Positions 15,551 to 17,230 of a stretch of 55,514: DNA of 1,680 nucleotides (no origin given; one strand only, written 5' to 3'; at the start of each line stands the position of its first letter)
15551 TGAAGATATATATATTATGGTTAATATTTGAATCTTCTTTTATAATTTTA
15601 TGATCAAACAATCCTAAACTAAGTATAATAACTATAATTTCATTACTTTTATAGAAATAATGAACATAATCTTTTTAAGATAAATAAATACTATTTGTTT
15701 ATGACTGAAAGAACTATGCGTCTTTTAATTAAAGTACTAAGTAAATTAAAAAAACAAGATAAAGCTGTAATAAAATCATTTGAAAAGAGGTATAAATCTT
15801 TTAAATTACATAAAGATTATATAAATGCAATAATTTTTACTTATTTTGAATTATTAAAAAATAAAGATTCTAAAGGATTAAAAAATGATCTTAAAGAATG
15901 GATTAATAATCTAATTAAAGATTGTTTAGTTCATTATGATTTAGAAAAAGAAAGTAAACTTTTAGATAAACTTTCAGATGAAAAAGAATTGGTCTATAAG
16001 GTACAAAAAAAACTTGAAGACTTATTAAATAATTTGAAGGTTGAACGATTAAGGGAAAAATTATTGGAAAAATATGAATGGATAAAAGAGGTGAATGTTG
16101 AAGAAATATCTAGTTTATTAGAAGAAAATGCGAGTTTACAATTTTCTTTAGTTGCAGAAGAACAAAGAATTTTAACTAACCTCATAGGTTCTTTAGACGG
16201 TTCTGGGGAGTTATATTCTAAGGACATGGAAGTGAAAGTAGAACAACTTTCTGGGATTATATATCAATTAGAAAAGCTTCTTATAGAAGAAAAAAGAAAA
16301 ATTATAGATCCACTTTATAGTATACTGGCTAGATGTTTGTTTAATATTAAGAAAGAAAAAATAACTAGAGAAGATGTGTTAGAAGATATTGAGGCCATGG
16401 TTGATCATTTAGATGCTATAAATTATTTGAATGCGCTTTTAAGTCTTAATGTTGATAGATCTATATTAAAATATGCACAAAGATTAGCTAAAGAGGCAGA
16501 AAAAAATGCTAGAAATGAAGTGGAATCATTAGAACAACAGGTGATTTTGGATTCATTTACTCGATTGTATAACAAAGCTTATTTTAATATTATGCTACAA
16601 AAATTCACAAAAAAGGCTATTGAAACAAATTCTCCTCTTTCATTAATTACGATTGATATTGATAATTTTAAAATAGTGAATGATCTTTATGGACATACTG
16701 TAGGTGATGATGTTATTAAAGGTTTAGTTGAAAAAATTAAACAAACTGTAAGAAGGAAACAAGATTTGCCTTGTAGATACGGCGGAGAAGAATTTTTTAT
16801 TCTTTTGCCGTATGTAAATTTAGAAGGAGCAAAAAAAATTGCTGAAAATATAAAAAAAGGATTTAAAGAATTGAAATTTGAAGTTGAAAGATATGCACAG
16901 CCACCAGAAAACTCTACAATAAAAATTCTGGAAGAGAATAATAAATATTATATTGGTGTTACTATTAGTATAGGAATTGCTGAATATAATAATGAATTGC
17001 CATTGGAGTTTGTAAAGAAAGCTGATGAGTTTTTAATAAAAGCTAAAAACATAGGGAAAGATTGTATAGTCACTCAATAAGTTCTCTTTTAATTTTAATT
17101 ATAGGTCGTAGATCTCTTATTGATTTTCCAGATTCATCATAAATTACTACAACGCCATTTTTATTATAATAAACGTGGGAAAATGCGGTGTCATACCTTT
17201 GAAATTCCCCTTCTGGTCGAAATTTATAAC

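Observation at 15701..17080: Complete GGDEF diguanylate cyclase (A-site GGEEF plus I-site RxxD) in an archaeal chromosome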

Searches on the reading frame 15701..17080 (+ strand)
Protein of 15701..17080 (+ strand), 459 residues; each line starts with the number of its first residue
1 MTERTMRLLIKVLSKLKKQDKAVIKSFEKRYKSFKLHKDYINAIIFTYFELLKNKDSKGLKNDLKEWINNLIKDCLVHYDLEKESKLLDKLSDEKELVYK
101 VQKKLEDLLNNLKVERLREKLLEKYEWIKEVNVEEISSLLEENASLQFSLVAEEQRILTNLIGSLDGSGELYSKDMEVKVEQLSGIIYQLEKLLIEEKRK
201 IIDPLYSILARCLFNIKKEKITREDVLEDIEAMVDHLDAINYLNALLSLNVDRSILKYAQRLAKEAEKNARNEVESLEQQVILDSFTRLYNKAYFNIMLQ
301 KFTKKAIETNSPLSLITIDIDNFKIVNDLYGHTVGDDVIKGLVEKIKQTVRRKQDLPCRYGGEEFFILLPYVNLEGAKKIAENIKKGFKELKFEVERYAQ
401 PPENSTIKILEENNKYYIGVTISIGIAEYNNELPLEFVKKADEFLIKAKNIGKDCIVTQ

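Call 3: search_protein_families(library=pfam, proteins=[window:15701-17080:+], max_evalue=0.01)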
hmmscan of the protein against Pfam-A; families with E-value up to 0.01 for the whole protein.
window:15701-17080:+ (459 aa): 2 families
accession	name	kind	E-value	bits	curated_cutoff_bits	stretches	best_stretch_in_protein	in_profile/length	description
PF00990.26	GGDEF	-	2e-38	132.1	23.8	1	282-454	2-160/161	Diguanylate cyclase, GGDEF domain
PF00258.30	Flavodoxin_1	-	0.0016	19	25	0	377-445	10-76/143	Flavodoxin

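Call 4: search_protein_families(library=ncbifam, proteins=[window:15701-17080:+], max_evalue=0.01)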
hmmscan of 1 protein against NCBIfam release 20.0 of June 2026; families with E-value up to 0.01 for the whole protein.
window:15701-17080:+ (459 aa): 21 families
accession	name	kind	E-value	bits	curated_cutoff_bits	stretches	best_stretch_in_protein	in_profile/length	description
NF007135.0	PRK09581.1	equivalog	4e-43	147.9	474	1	263-458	274-454/457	PleD family two-component system response regulator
TIGR00254.1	GGDEF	domain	2.7e-41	141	37.4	1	277-457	1-165/168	diguanylate cyclase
NF038266.1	diguan_SiaD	equivalog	4e-34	118.1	290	1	202-455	16-251/252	biofilm regulation diguanylate cyclase SiaD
NF041606.1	dguan_cyc_DgcA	equivalog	1.2e-31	109.9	370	1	272-456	170-336/340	diguanylate cyclase DgcA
NF007423.1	PRK09966.1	equivalog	9.3e-28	97.2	325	1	266-445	224-386/390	diguanylate cyclase DgcN/YfiN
NF007380.0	PRK09894.1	equivalog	3.2e-27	95.7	256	1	274-457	122-285/296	diguanylate cyclase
NF051473.1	DigCycDgcsShew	equivalog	4.8e-27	95.1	400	1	242-385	97-237/291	diguanylate cyclase DgcS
NF047654.1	DiguCycDgcRLepto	equivalog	2.4e-26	92.3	500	1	276-457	128-294/295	diguanylate cyclase DgcR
NF011955.1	PRK15426.1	equivalog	9.1e-25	86.8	408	1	274-397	391-513/564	cellulose biosynthesis regulator diguanylate cyclase DgcQ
NF040885.1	diguan_DgcJ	equivalog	1.8e-22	79.8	500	1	275-390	335-449/493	diguanylate cyclase DgcJ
NF047872.1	GGDEF_GdpS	equivalog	3.3e-22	79.2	400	1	274-456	180-347/355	GGDEF domain-containing protein GdpS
NF007298.0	PRK09776.1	equivalog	4.3e-22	77.9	1135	1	270-396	673-798/1111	diguanylate cyclase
NF007599.0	PRK10245.1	equivalog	9.4e-19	67.1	402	1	277-454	206-365/371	diguanylate cyclase AdrA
NF045675.1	PhdiestaseDibA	equivalog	2.6e-16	59.1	980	1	275-455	197-360/623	phosphodiesterase DibA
NF053781.1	cdiGMPphdstlr2612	equivalog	1.5e-15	56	1600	1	275-390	834-950/1268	Tlr1612 family c-di-GMP phosphodiesterase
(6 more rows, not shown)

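Call 8: find_homologous_proteins(query=window:15701-17080:+, max_evalue=0.00001)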
Query window:15701-17080:+ (459 aa): 2618 proteins with E <= 0.00001 among 8000 candidates; the best 120 are listed.
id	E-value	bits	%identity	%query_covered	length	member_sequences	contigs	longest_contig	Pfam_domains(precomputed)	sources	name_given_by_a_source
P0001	4.0e-286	967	100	100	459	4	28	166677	PF00990.27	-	-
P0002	3.3e-248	842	89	99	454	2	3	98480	PF00990.27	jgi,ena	-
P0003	1.4e-26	112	33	33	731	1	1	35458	PF22335.2,PF00990.27,PF17853.7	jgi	jgi:diguanylate cyclase (GGDEF)-like protein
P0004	9.6e-26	109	41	39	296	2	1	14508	PF22335.2,PF00990.27,PF00072.31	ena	-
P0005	2.2e-25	108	38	40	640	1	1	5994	PF13426.14,PF13185.13,PF01590.33,PF13492.13,PF00989.32,PF00990.27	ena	-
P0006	6.8e-25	106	35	41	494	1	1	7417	PF00990.27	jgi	jgi:diguanylate cyclase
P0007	1.2e-24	105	38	43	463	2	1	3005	PF13426.14,PF08448.17,PF00990.27,PF00072.31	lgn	-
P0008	1.5e-24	105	37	45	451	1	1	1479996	PF00990.27,PF00072.31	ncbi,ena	-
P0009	3.1e-24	104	35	52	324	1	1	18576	PF00990.27,PF00072.31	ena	-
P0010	3.8e-24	104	39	40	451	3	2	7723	PF00990.27,PF00072.31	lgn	-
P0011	5.6e-24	103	36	41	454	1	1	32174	PF00990.27,PF00072.31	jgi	jgi:two-component system cell cycle response regulator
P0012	5.9e-24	103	32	50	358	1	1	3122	PF00990.27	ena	-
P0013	6.3e-24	103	34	46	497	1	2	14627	PF24898.3,PF00990.27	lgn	-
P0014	6.9e-24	103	36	41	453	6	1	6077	PF00990.27,PF00072.31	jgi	-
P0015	1.0e-23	102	35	46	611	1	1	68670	PF07696.18,PF07695.18,PF00990.27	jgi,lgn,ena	-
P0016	1.5e-23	102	36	41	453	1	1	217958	PF00990.27,PF00072.31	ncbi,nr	ncbi:MAG: PleD family two-component system response regulator [Proteobacteria bacterium]|nr:PleD fam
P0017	1.5e-23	102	39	44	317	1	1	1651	PF00990.27,PF00072.31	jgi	jgi:diguanylate cyclase (GGDEF)-like protein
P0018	2.1e-23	101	35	46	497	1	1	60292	PF00990.27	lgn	-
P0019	2.3e-23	101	39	42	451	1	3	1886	PF00990.27,PF00072.31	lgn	-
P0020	2.6e-23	101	37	40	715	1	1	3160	PF13185.13,PF01590.33,PF13492.13,PF00990.27,PF00072.31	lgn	-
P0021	4.1e-23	100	35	38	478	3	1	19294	PF00990.27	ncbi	-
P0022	4.3e-23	100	37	42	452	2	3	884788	PF00990.27,PF00072.31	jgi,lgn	jgi:two-component system cell cycle response regulator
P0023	4.6e-23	100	37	46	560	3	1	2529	PF08269.18,PF00990.27,PF17200.11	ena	-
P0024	7.2e-23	99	39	42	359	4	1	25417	PF20966.3,PF22335.2,PF00990.27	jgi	-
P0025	7.8e-23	99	38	41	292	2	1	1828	PF00990.27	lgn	-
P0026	9.2e-23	99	35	44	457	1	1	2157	PF23198.2,PF00990.27,PF00072.31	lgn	-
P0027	9.8e-23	99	37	50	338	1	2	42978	PF00990.27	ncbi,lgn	-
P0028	1.0e-22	99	30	61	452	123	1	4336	PF00990.27,PF00072.31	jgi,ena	-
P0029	1.0e-22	99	36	40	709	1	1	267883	PF00672.31,PF13426.14,PF08448.17,PF00989.32,PF00990.27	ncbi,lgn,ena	-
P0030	1.3e-22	98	45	28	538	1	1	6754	PF13185.13,PF01590.33,PF13492.13,PF00990.27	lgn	-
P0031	1.7e-22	98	37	42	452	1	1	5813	PF00990.27,PF00072.31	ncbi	-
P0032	1.7e-22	98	37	43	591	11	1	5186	PF07696.18,PF07695.18,PF00990.27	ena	-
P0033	2.0e-22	98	35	40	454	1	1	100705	PF00990.27,PF00072.31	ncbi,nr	ncbi:MAG: PleD family two-component system response regulator [Caulobacter sp.]|nr:PleD family two-c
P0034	2.1e-22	98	34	41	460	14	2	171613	PF00990.27,PF00072.31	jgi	jgi:two-component system cell cycle response regulator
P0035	2.3e-22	98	39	40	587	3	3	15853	PF08495.16,PF10442.15,PF00990.27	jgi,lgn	jgi:diguanylate cyclase (GGDEF)-like protein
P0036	2.4e-22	98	35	39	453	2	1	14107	PF00990.27,PF00072.31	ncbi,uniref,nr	ncbi:PleD family two-component system response regulator [Caulobacter sp. 17J65-9]|uniref:PleD famil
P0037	2.8e-22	97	34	40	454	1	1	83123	PF00990.27,PF00072.31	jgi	jgi:two-component system cell cycle response regulator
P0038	3.0e-22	97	36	42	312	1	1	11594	PF00990.27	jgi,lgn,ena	-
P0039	3.5e-22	97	37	41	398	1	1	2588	PF00990.27,PF00072.31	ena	-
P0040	4.4e-22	97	39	39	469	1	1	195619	PF00990.27,PF00072.31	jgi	jgi:two-component system, cell cycle response regulator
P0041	4.8e-22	97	35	40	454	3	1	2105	PF00990.27,PF00072.31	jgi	jgi:two-component system cell cycle response regulator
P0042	4.9e-22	97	34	44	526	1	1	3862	PF13185.13,PF01590.33,PF13492.13,PF00990.27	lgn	-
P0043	5.5e-22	96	42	40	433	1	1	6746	PF00497.26,PF00990.27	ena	-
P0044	6.5e-22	96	35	40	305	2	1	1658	PF00990.27,PF00072.31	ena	-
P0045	6.5e-22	96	38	40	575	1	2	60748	PF08495.16,PF10442.15,PF00990.27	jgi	-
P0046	7.0e-22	96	34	41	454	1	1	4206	PF00990.27,PF00072.31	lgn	-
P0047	7.1e-22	96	36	41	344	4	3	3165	PF00990.27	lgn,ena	-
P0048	7.1e-22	96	35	41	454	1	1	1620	PF00990.27,PF00072.31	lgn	-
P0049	7.6e-22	96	36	40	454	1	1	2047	PF00990.27,PF00072.31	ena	-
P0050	8.1e-22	96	34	43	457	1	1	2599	PF00990.27,PF00072.31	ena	-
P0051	8.1e-22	96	35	41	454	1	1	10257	PF00990.27,PF00072.31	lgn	-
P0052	8.2e-22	96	35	40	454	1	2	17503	PF00990.27,PF00072.31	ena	-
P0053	8.4e-22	96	36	39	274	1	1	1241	PF00990.27,PF00072.31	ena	-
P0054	8.9e-22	96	35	40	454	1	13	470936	PF00990.27,PF00072.31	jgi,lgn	jgi:two-component system, cell cycle response regulator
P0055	9.0e-22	96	35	40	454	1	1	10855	PF00990.27,PF00072.31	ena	-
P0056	9.0e-22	96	36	42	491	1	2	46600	PF02743.25,PF00990.27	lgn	-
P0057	9.0e-22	96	35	40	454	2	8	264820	PF00990.27,PF00072.31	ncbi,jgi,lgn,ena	ncbi:MAG: PleD family two-component system response regulator [Alphaproteobacteria bacterium]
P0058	9.1e-22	96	37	40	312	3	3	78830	PF00990.27,PF00072.31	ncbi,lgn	-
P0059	9.2e-22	96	35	40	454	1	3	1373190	PF00990.27,PF00072.31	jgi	jgi:two-component system cell cycle response regulator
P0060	9.4e-22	96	36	46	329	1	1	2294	PF27575.1,PF00990.27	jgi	jgi:diguanylate cyclase (GGDEF)-like protein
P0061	9.5e-22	96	36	40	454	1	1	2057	PF00990.27,PF00072.31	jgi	jgi:two-component system cell cycle response regulator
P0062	9.6e-22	96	35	40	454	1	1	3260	PF00990.27,PF00072.31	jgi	-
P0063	9.9e-22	96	33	41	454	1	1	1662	PF00990.27,PF00072.31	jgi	-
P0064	1.0e-21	96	37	40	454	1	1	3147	PF00990.27,PF00072.31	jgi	-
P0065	1.0e-21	95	36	42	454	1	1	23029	PF00990.27,PF00072.31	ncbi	-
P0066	1.1e-21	95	37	40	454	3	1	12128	PF00990.27,PF00072.31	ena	-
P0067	1.1e-21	95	38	39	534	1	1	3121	PF00497.26,PF00990.27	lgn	-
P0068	1.1e-21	95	34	40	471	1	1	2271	PF00990.27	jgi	jgi:diguanylate cyclase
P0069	1.1e-21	95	36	42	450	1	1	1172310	PF00990.27,PF00072.31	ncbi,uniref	ncbi:PleD family two-component system response regulator [Rickettsia oklahomensis]|uniref:diguanylat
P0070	1.2e-21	95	37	40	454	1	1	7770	PF00990.27,PF00072.31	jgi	jgi:two-component system cell cycle response regulator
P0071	1.2e-21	95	37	40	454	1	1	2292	PF00990.27,PF00072.31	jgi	jgi:two-component system cell cycle response regulator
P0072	1.4e-21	95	34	41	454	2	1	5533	PF00990.27,PF00072.31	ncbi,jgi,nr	ncbi:MAG TPA: PleD family two-component system response regulator [Caulobacteraceae bacterium]|nr:Pl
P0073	1.4e-21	95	34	41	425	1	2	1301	PF00990.27,PF00072.31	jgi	-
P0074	1.4e-21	95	34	40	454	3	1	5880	PF00990.27,PF00072.31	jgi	-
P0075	1.4e-21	95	35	41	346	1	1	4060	PF00990.27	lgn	-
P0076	1.4e-21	95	42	37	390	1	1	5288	PF13492.13,PF00990.27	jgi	-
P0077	1.5e-21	95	34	44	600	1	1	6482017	PF00990.27,PF04392.19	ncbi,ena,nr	nr:ABC transporter substrate binding protein [uncultured Desulfobacter sp.]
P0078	1.5e-21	95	35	42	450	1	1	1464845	PF00990.27,PF00072.31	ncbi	-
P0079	1.6e-21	95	35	42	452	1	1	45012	PF00990.27,PF00072.31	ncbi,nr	ncbi:MAG: PleD family two-component system response regulator [Rickettsia endosymbiont of Oxypoda op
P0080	1.6e-21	95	35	42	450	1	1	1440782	PF00990.27,PF00072.31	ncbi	-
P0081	1.6e-21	95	35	42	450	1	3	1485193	PF00990.27,PF00072.31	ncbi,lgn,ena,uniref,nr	ncbi:diguanylate cyclase domain protein [Rickettsia felis str. Pedreira]|uniref:diguanylate cyclase 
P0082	1.6e-21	95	35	42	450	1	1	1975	PF00990.27,PF00072.31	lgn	-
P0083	1.6e-21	95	34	41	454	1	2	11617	PF00990.27,PF00072.31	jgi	-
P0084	1.6e-21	95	34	41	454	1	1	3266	PF00990.27,PF00072.31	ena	-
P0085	1.6e-21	95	35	54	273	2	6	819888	PF00990.27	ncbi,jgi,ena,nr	ncbi:MAG TPA: diguanylate cyclase [Candidatus Marinimicrobia bacterium]|nr:diguanylate cyclase [Cand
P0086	1.6e-21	95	34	41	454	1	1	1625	PF00990.27,PF00072.31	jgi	-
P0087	1.6e-21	95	35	42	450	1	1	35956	PF00990.27,PF00072.31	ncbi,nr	ncbi:MAG: PleD family two-component system response regulator [Rickettsia endosymbiont of Ecitomorph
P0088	1.7e-21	95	34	40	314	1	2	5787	PF08448.17,PF00990.27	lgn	-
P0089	1.7e-21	95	36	39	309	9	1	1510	PF00990.27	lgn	-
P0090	1.8e-21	95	35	42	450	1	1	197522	PF00990.27,PF00072.31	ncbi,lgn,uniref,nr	ncbi:PleD family two-component system response regulator [Rickettsia honei]|uniref:PleD family two-c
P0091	1.9e-21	95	32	41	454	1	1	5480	PF00990.27,PF00072.31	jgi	jgi:two-component system cell cycle response regulator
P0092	2.0e-21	95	34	41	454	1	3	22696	PF00990.27,PF00072.31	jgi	jgi:two-component system, cell cycle response regulator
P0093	2.0e-21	95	33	41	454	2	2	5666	PF00990.27,PF00072.31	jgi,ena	-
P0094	2.1e-21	95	38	38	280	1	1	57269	PF13426.14,PF13188.14,PF00989.32,PF00990.27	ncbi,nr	ncbi:MAG: sensor domain-containing diguanylate cyclase [Synergistetes bacterium]|nr:sensor domain-co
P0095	2.1e-21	94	36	40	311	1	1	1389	PF00990.27,PF00072.31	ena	-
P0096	2.1e-21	94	34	41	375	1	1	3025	PF00990.27,PF00072.31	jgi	-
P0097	2.2e-21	94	34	40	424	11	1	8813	PF00990.27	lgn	-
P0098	2.3e-21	94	33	44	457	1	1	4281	PF00990.27,PF00072.31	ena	-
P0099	2.4e-21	94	35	40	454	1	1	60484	PF00990.27,PF00072.31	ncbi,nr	ncbi:MAG: PleD family two-component system response regulator [Phenylobacterium sp.]|nr:PleD family 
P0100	2.4e-21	94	34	40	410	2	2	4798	PF00990.27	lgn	-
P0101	2.5e-21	94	36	40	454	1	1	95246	PF00990.27,PF00072.31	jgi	jgi:two-component system cell cycle response regulator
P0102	2.5e-21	94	39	39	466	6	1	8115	PF00990.27,PF00072.31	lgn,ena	-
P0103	2.6e-21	94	34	40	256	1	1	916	PF00990.27,PF00072.31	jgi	jgi:two-component system cell cycle response regulator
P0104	2.6e-21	94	34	44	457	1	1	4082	PF23198.2,PF00990.27,PF00072.31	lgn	-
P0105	2.6e-21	94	32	41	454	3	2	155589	PF00990.27,PF00072.31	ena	-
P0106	2.7e-21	94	34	41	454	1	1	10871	PF00990.27,PF00072.31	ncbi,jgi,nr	ncbi:MAG TPA: PleD family two-component system response regulator [Caulobacteraceae bacterium]|jgi:t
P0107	2.7e-21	94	41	37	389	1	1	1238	PF01590.33,PF13492.13,PF00990.27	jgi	-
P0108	2.7e-21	94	36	40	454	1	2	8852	PF00990.27,PF00072.31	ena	-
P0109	2.8e-21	94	37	40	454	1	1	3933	PF00990.27,PF00072.31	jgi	jgi:two-component system cell cycle response regulator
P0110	2.8e-21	94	33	41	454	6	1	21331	PF00990.27,PF00072.31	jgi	jgi:two-component system cell cycle response regulator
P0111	2.9e-21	94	37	43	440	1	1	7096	PF00990.27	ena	-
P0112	2.9e-21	94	37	38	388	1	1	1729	PF13185.13,PF01590.33,PF00990.27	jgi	-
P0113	2.9e-21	94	35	37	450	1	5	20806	PF00990.27,PF00072.31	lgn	-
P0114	2.9e-21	94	37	40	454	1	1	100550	PF00990.27,PF00072.31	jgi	jgi:two-component system cell cycle response regulator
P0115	2.9e-21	94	37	40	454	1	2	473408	PF00990.27,PF00072.31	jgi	jgi:two-component system cell cycle response regulator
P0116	3.0e-21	94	38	39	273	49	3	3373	PF00990.27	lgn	-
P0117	3.1e-21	94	34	42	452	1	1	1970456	PF00990.27,PF00072.31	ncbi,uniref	ncbi:PleD family two-component system response regulator [Candidatus Tisiphia endosymbiont of Hybos 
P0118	3.1e-21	94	36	40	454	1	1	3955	PF00990.27,PF00072.31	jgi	jgi:two-component system cell cycle response regulator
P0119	3.1e-21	94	36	42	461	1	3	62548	PF00990.27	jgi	-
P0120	3.1e-21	94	33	41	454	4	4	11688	PF00990.27,PF00072.31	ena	-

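Call 9: find_encoding_contigs(protein=P0001, flank=10000, max_places=8)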
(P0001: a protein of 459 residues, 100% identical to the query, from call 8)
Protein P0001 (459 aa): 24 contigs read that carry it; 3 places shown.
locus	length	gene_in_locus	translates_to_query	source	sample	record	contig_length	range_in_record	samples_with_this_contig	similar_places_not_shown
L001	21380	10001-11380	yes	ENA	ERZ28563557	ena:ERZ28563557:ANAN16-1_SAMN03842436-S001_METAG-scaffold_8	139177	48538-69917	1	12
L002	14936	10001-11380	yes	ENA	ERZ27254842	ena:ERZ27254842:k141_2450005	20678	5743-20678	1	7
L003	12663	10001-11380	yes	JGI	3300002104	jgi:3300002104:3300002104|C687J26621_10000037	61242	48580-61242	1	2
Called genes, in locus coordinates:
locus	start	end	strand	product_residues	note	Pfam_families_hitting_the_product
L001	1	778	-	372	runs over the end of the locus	PF00091:Tubulin, PF12327:FtsZ_C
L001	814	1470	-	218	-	PF22199:FKBP26_IF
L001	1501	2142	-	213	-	-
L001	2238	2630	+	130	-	PF21485:IF5A-like_N, PF01287:eIF-5a (weak)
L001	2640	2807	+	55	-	-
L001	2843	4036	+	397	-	PF02163:Peptidase_M50, PF13180:PDZ_2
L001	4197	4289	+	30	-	-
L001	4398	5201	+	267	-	PF01026:TatD_DNase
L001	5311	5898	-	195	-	PF00149:Metallophos, PF12850:Metallophos_2, PF14582:Metallophos_3 (weak)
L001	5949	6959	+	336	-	PF06925:MGDG_synth, PF04101:Glyco_tran_28_C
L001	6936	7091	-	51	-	-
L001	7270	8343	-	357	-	PF13191:AAA_16, PF00931:NB-ARC, PF01637:ATPase_2 (weak), PF13245:AAA_19 (weak), PF00004:AAA, PF05729:NACHT (weak), PF07728:AAA_5 (weak), PF13401:AAA_22, +2 more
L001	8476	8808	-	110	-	-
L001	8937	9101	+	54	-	-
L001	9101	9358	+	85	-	PF05016:ParE_toxin (weak)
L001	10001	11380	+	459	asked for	PF00990:GGDEF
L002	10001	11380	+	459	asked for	PF00990:GGDEF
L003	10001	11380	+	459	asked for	PF00990:GGDEF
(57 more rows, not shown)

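Call 10: find_encoding_contigs(protein=P0002, flank=10000, max_places=5)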
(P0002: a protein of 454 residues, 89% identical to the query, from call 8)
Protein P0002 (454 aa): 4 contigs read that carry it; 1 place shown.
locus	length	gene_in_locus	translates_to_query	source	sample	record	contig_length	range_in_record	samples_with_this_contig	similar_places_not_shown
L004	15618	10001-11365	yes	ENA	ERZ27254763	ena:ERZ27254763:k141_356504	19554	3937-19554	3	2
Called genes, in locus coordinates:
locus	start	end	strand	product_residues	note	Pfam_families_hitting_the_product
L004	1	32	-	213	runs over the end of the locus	PF02585:PIG-L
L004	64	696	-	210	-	PF03946:Ribosomal_L11_N, PF00298:Ribosomal_L11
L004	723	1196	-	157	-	PF03439:Spt5-NGN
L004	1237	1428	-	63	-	PF00584:SecE (weak)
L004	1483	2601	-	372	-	PF00091:Tubulin, PF12327:FtsZ_C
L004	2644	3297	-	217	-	PF22199:FKBP26_IF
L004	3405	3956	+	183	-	PF08308:PEGA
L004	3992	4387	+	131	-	PF21485:IF5A-like_N, PF08207:EFP_N (weak)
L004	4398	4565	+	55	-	-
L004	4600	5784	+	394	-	PF02163:Peptidase_M50, PF13180:PDZ_2 (weak)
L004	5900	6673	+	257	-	PF01026:TatD_DNase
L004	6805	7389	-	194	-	PF00149:Metallophos, PF12850:Metallophos_2, PF14582:Metallophos_3 (weak)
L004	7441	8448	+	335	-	PF06925:MGDG_synth, PF04101:Glyco_tran_28_C (weak)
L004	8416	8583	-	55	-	-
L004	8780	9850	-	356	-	PF13191:AAA_16, PF00931:NB-ARC (weak), PF13245:AAA_19 (weak), PF24883:NPHP3_N (faint), PF00004:AAA (weak), PF07728:AAA_5 (faint), PF13401:AAA_22, PF22703:Cdc6_lid (weak)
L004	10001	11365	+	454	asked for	PF00990:GGDEF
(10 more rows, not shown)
